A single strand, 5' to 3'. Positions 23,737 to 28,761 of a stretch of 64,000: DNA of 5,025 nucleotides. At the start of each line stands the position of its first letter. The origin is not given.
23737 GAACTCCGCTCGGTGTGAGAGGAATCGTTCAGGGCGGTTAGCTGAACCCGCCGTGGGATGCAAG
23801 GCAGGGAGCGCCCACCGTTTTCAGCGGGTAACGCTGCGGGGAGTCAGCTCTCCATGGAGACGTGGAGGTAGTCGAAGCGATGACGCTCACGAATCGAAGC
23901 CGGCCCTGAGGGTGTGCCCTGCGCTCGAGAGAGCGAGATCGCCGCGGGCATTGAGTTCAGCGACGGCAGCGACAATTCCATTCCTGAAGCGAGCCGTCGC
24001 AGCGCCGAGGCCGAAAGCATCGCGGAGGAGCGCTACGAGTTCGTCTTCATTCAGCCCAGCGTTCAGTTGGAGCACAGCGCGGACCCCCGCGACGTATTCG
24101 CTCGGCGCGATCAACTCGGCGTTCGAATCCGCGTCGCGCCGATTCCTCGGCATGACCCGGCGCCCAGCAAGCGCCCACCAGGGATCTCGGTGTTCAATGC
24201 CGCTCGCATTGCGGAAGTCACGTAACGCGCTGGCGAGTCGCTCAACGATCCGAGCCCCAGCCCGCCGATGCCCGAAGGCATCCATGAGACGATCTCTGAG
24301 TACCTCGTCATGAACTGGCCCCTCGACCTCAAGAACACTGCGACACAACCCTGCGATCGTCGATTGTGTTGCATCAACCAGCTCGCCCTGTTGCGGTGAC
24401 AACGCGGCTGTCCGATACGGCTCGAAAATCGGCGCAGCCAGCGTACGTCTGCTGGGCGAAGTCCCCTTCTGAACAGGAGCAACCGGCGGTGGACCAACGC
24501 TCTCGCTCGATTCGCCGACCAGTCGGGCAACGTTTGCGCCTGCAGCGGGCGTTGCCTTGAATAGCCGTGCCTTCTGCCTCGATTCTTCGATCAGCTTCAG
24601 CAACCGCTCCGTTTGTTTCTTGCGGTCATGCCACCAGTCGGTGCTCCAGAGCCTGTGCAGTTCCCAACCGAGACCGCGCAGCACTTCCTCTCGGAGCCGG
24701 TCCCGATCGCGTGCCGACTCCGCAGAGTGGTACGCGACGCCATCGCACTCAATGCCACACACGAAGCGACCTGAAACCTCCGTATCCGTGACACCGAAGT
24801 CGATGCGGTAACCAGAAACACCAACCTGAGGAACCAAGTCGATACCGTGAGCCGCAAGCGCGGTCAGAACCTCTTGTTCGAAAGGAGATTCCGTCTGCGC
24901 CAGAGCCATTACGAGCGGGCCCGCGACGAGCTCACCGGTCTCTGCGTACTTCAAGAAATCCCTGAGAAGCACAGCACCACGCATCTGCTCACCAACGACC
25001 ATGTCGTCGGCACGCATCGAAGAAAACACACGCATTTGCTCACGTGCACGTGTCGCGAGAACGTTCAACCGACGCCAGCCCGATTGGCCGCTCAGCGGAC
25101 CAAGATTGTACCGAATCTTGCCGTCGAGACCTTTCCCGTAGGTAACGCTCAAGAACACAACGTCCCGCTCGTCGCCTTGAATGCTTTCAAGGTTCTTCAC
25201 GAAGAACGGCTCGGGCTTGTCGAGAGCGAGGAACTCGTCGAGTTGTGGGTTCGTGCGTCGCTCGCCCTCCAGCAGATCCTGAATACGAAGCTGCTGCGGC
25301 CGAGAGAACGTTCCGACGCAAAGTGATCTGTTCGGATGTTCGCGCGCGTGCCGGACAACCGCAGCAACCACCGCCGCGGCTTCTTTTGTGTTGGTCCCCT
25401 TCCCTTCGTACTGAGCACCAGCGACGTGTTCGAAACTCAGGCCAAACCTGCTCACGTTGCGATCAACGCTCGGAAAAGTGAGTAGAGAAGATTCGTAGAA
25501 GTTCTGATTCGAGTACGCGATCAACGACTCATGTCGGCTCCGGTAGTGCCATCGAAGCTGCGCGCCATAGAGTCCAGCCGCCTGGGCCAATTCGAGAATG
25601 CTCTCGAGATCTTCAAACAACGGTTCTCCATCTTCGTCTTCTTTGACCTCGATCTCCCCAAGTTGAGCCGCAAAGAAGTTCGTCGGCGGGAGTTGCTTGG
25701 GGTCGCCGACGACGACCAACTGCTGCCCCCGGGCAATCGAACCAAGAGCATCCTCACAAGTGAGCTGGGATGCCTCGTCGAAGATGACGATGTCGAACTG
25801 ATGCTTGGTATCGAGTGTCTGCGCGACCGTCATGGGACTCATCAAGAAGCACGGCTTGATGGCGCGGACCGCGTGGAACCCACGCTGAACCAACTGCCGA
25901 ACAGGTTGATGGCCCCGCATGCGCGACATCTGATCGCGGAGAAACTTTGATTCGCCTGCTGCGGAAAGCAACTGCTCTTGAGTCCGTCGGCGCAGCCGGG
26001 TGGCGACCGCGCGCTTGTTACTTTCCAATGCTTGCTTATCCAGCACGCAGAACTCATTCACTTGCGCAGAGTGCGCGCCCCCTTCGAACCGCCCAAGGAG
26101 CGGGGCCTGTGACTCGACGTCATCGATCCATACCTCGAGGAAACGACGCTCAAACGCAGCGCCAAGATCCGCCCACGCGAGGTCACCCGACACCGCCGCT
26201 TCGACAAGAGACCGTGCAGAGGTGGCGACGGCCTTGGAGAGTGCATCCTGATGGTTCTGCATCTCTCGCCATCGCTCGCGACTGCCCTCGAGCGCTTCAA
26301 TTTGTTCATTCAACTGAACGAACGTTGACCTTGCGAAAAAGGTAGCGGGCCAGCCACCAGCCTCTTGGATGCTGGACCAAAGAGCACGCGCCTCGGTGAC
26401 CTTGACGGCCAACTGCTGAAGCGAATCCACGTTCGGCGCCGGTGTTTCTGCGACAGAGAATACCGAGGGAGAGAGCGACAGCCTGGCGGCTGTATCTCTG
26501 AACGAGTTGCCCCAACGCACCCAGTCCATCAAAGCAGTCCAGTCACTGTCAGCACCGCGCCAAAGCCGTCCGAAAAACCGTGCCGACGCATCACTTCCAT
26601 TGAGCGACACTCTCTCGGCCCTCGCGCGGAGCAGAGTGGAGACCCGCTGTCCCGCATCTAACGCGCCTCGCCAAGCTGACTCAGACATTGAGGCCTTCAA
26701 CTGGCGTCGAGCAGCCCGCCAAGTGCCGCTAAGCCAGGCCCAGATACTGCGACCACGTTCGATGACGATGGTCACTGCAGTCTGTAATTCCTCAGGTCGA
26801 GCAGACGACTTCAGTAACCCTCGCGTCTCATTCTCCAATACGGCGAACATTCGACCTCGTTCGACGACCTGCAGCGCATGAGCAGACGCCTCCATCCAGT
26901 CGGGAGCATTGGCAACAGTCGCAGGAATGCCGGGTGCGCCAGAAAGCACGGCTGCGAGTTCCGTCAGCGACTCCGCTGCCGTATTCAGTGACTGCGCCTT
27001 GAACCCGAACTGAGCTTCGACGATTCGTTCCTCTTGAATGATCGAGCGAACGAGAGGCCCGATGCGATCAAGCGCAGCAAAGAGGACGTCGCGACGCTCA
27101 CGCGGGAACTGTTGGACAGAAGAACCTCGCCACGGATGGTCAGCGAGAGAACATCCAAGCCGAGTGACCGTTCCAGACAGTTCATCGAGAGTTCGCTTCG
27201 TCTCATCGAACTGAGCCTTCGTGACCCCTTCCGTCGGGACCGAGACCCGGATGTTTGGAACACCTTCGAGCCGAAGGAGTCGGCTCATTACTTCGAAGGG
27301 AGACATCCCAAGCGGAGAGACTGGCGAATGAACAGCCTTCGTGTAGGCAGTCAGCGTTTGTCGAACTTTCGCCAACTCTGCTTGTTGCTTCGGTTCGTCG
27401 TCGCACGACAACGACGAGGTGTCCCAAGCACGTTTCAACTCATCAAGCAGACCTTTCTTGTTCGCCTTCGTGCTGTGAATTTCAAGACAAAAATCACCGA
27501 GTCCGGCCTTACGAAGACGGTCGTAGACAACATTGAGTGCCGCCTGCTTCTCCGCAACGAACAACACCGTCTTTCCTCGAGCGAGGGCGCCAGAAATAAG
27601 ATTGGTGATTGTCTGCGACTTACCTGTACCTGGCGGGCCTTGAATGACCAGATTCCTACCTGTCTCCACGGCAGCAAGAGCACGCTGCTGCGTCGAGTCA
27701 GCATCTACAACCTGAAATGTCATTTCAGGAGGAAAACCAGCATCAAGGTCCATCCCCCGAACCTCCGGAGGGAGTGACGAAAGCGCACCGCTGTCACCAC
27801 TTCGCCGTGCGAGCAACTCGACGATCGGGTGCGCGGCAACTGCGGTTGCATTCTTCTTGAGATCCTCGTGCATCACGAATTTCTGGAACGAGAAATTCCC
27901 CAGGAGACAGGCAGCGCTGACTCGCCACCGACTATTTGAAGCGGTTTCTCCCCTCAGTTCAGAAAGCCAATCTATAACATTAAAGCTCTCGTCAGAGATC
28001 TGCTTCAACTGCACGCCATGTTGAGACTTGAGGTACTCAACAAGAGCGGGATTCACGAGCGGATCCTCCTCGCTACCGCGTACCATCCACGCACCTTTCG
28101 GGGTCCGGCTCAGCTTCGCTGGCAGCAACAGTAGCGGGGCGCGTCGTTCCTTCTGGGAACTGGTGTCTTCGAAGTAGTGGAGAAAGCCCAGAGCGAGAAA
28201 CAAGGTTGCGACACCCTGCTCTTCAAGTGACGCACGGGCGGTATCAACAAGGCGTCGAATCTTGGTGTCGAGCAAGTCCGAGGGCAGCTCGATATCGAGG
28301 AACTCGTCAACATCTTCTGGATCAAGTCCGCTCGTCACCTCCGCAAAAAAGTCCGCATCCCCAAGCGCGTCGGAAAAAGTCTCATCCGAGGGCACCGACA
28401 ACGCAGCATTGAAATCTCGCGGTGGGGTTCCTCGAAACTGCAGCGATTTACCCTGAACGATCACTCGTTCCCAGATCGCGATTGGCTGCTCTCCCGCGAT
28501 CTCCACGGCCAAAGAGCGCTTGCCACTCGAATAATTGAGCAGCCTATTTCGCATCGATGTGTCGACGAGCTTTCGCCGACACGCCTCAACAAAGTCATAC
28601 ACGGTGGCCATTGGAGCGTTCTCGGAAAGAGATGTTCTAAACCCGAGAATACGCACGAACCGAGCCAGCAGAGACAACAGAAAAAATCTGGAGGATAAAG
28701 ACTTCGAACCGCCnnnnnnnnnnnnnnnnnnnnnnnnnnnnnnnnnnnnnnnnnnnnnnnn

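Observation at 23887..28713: Lower-GC giant helicase-nuclease (Hhe-like architecture) appended directly downstream of the LexA-controlled imuA-imuB-dnaE2 cassette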

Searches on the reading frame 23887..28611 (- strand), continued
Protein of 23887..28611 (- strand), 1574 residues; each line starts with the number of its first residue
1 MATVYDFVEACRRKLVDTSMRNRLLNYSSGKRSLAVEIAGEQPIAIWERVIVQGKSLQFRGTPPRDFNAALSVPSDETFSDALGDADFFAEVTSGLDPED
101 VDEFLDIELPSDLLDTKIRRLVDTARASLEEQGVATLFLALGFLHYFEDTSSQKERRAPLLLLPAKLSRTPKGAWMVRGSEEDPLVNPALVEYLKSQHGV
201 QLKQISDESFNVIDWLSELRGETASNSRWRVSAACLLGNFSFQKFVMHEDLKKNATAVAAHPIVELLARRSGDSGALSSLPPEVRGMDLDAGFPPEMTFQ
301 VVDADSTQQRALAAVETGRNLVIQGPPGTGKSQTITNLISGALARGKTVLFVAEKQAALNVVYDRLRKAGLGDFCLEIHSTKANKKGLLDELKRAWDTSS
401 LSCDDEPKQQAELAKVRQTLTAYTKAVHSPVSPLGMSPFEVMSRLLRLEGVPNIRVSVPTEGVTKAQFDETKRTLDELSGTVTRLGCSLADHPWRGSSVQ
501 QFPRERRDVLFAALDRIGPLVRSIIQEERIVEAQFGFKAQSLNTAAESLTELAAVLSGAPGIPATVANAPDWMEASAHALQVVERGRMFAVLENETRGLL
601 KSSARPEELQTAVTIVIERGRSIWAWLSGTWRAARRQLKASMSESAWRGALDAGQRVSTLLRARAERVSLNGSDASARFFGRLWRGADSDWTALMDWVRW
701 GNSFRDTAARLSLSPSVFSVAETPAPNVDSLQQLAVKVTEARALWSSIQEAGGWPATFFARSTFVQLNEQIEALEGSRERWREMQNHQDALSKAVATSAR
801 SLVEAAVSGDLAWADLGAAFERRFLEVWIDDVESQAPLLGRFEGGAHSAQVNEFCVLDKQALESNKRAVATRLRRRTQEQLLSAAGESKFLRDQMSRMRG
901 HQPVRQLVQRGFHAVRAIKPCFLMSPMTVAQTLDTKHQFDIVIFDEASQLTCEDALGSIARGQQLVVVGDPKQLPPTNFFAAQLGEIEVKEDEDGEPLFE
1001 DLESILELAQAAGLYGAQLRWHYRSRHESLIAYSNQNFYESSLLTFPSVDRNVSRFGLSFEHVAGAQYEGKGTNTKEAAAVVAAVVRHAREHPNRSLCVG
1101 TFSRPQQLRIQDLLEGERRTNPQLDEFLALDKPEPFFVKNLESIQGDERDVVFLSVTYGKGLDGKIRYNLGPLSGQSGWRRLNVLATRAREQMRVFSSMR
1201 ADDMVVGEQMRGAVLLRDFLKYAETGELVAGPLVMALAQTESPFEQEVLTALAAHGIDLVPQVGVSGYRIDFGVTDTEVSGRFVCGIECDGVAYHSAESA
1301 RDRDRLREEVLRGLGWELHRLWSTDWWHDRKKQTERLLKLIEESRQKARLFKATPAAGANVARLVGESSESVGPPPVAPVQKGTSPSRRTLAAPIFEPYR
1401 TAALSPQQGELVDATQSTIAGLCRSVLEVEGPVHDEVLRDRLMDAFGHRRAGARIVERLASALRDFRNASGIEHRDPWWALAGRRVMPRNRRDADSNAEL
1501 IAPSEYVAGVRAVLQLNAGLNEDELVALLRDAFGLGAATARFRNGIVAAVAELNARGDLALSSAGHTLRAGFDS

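Call 64: search_dna_similar(query=window:23887-28611:-, collection=plasmids, mode=protein, max_evalue=1e-20, max_rows=12)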
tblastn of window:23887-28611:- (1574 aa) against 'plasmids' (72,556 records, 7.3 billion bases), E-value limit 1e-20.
Records with a match: 456; places in all: 494; records where one place covers at least 80% of the query: 88.
Best place of each record, by identity: <60% 456.
By first word of the organism name: Klebsiella 242; Ralstonia 105; Rhizobium 14; Acinetobacter 14; Raoultella 11; Mesorhizobium 6; Paracoccus 6; Vibrio 5; Thioclava 4; Paraburkholderia 3; and 37 more.
By predicted mobility (MOB-suite, as given by PLSDB): conjugative 207; non-mobilizable 132; mobilizable 117.
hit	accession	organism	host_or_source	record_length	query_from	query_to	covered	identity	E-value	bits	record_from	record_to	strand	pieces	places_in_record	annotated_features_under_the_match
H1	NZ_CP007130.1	Gemmatirosa kalamazoonensis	-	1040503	8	1565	99%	40.8%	0e+0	913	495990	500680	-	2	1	record has no annotation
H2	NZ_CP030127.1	Indioceanicola profundi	sediment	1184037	3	1559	99%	33.8%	0e+0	641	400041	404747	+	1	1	none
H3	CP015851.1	Ralstonia solanacearum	Rhizoma kaempferiae,cell culture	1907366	8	1569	96%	34.3%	1e-116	649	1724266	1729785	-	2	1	DNA helicase related protein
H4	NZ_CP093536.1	Ralstonia pseudosolanacearum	cell culture,pepper stem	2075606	8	1559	96%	34.4%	3e-117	652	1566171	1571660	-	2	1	none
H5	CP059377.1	Ralstonia solanacearum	cell clture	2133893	8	1559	96%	34.4%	3e-117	652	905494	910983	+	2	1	DUF3320 domain-containing protein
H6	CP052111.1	Ralstonia solanacearum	tomato,cell culture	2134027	8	1559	96%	34.4%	3e-117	652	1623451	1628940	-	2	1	DUF3320 domain-containing protein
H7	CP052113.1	Ralstonia solanacearum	tomato,cell culture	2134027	8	1559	96%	34.4%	3e-117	652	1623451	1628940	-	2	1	DUF3320 domain-containing protein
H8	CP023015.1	Ralstonia solanacearum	Solanum tuberosum,single cell,Potato ...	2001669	8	1559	96%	34.4%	1e-116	651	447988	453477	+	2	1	helicase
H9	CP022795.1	Ralstonia solanacearum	Solanum tuberosum,single cell,Potato ...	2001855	8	1559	96%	34.4%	1e-116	651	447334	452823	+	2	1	helicase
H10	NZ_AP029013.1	Ralstonia pseudosolanacearum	-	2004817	8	1559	96%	34.4%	1e-116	651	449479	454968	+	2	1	none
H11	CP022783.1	Ralstonia solanacearum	Solanum tuberosum,single cell,Potato ...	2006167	8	1559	96%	34.4%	1e-116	651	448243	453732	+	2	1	helicase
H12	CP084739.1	Ralstonia solanacearum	sunflower,cell culture,stem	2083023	8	1559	96%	34.4%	1e-116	650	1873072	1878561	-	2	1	DUF3320 domain-containing protein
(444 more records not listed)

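Call 65: search_dna_similar(query=window:23887-28611:-, collection=phages, mode=protein, max_evalue=1e-20, max_rows=8)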
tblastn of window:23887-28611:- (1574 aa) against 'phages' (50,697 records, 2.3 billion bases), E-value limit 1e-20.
Records with a match: 1; places in all: 1; records where one place covers at least 80% of the query: 1.
Best place of each record, by identity: <60% 1.
By first word of the organism name: Bacteriophage 1.
By host as written in the record: - 1.
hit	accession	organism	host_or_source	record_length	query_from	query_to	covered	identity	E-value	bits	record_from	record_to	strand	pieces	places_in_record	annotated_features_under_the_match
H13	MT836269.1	Bacteriophage sp.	human fecal samples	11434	13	1474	93%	28.4%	4e-139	483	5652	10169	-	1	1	record has no annotation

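Call 79: search_solved_structures(query=A1, max_evalue=0.01)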
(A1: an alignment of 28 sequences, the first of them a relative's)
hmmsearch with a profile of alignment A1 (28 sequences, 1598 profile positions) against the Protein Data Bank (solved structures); distinct sequences matched with E-value up to 0.01: 26.
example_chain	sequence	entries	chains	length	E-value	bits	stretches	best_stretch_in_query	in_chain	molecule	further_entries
4b3g_A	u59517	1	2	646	1.3e-12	49.7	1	328-390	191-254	DNA-BINDING PROTEIN SMUBP-2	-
4b3f_X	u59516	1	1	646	1.3e-12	49.7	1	328-390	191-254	DNA-BINDING PROTEIN SMUBP-2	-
5mzn_A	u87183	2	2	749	8.5e-11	43.6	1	957-1004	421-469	Helicase SEN1,Helicase SEN1 | Helicase SEN1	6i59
5eaw_A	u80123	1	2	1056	1.3e-09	39.7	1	962-1002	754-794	DNA replication ATP-dependent helicase/nuclease DNA2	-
5eax_A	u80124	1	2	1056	1.3e-09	39.7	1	962-1002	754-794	DNA replication ATP-dependent helicase/nuclease DNA2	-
5ean_A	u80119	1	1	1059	1.3e-09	39.7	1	962-1002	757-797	DNA replication ATP-dependent helicase/nuclease DNA2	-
2xzo_A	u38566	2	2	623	3.7e-08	34.9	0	326-399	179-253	REGULATOR OF NONSENSE TRANSCRIPTS 1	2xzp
2gjk_A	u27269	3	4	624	3.7e-08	34.9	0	326-399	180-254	Regulator of nonsense transcripts 1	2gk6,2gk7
6ej5_A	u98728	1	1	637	4e-08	34.8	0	326-399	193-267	Regulator of nonsense transcripts 1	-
8ram_O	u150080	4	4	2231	4.5e-08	34.6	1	957-1004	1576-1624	Helicase SEN1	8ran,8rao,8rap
8ftm_A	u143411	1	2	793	6.9e-08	34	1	961-1004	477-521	5'-3' RNA helicase-like protein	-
2wjv_A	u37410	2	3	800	9.7e-08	33.5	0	326-399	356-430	REGULATOR OF NONSENSE TRANSCRIPTS 1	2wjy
9qwn_A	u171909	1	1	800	1.4e-07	33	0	326-399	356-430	Isoform 2 of Regulator of nonsense transcripts 1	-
8fth_A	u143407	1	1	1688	1.8e-07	32.6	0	960-1004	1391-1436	5'-3' RNA helicase-like protein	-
8ftk_A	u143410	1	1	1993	2.1e-07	32.4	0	960-1004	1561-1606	5'-3' RNA helicase-like protein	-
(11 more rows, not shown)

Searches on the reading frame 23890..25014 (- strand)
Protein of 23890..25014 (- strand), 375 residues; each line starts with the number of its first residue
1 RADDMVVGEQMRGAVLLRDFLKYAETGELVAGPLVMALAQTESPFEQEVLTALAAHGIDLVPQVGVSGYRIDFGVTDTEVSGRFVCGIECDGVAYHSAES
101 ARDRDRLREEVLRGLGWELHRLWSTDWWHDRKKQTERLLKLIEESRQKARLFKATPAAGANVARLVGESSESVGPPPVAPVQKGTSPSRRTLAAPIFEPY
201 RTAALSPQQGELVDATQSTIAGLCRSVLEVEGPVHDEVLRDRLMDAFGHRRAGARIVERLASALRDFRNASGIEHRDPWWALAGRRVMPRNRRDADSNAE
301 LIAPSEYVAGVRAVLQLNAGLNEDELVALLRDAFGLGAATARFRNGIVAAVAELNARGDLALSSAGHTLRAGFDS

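Call 66: predict_structure(alignment_id=A3)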
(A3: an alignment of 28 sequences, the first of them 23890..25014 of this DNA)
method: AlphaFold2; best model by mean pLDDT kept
length: 375 residues; sequences in the alignment: 28
mean_pLDDT: 84.6   pTM: 0.55
mean pLDDT of the five models: 84.6, 83.4, 81.7, 81.5, 79.5
residues with pLDDT >= 90: 234; 70-90: 74; 50-70: 30; < 50: 37
segments of 3 or more residues with pLDDT < 50: 33-39, 158-185
pLDDT, mean of each block of 10 residues (from residue 1): 73 72 68 48 86 95 81 89 86 66 77 81 93 97 93 59 39 43 56 97 97 98 98 97 97 96 98 97 97 90 98 96 97 95 96 97 95 68
secondary structure, 60 per line:
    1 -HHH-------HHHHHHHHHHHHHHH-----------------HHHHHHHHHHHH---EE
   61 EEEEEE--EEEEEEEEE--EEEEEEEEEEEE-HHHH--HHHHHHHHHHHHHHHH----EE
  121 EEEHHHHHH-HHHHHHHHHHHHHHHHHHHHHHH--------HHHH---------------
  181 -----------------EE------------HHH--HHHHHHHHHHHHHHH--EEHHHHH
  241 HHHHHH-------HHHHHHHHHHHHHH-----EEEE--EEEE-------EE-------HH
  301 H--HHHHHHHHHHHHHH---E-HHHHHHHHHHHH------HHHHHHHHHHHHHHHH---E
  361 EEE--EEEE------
elements in order: H12-26 H44-55 E59-66 E69-77 E80-91 H93-96 H99-114 E119-123 H124-129 H131-153 H162-165 H217-231 H236-246 H254-267 E273-276 E279-282 H304-317 H323-334 H341-356 E360-363 E366-369

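Call 70: fold_search(model_id=the predicted structure, library=pdb)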
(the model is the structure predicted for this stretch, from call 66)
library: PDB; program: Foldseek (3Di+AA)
matches with E <= 10: 402; with E <= 0.001: 4
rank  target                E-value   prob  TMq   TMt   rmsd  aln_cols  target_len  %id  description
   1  3r3p_A                4.6e-04  1.00  0.22  0.76   3.2        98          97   20  Homing Endonuclease I-Bth0305I Catalytic Domain (released 2011-10-05)
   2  3r3p_B                6.5e-04  1.00  0.24  0.83   3.0       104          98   18  Homing Endonuclease I-Bth0305I Catalytic Domain (released 2011-10-05)
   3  9i05_Xi               6.9e-04  1.00  0.23  0.20  18.9       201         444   17  Cryo-EM structure of the large subunit of the mitochondrial ribosome from Toxoplasma gondii (released 2025-06-11)
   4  9g6k_LJ               7.4e-04  1.00  0.23  0.20  20.0       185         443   19  LSU structure derived from the LSU sample of the mitoribosome from T. gondii. (released 2024-12-11)
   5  9g6k_Li               9.0e-03  0.99  0.22  0.18  18.8       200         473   13  LSU structure derived from the LSU sample of the mitoribosome from T. gondii. (released 2024-12-11)
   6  3hrl                  2.4e-02  1.00  0.21  0.75   2.9       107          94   16  Crystal structure of a putative endonuclease-like protein (ngo0050) from neisseria gonorrhoeae (released 2009-06-30)
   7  9i05_Xr               2.4e-02  0.99  0.22  0.19  11.7       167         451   12  Cryo-EM structure of the large subunit of the mitochondrial ribosome from Toxoplasma gondii (released 2025-06-11)
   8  1lva                  4.1e-02  0.69  0.19  0.25   8.5       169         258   15  Crystal structure of a C-terminal fragment of Moorella thermoacetica elongation factor SelB (released 2002-08-21)
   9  9rvy_C                5.5e-02  0.47  0.14  0.29  13.8       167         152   11  Egalitarian-BicD in complex with K10 TLS RNA (Structure A) (released 2026-03-25)
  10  8ij1_A                6.1e-02  0.18  0.14  0.08  22.8       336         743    9  Protomer 1 and 2 of the asymmetry trimer of the Cul2-Rbx1-EloBC-FEM1B ubiquitin ligase complex (released 2024-02-28)
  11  2inb                  6.9e-02  0.66  0.16  0.36   8.1       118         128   16  Crystal structure of an XisH family protein (ZP_00107633.1) from Nostoc punctiforme PCC 73102 at 1.60 A resolution (released 2006-10-24)
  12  3bz6                  8.2e-02  0.41  0.13  0.26  15.1       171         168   13  Crystal structure of a conserved protein of unknown function from Pseudomonas syringae pv. tomato str. DC3000 (released 2008-02-05)
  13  1wsu_A                8.7e-02  0.66  0.17  0.36   7.2       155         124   12  C-terminal domain of elongation factor selB complexed with SECIS RNA (released 2005-01-25)
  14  1wsu_B                9.8e-02  0.66  0.17  0.36   7.1       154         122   10  C-terminal domain of elongation factor selB complexed with SECIS RNA (released 2005-01-25)
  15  2uwm_A                1.4e-01  0.47  0.18  0.27   8.7       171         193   12  C-TERMINAL DOMAIN(WH2-WH4) OF ELONGATION FACTOR SELB IN COMPLEX WITH SECIS RNA (released 2007-05-08)
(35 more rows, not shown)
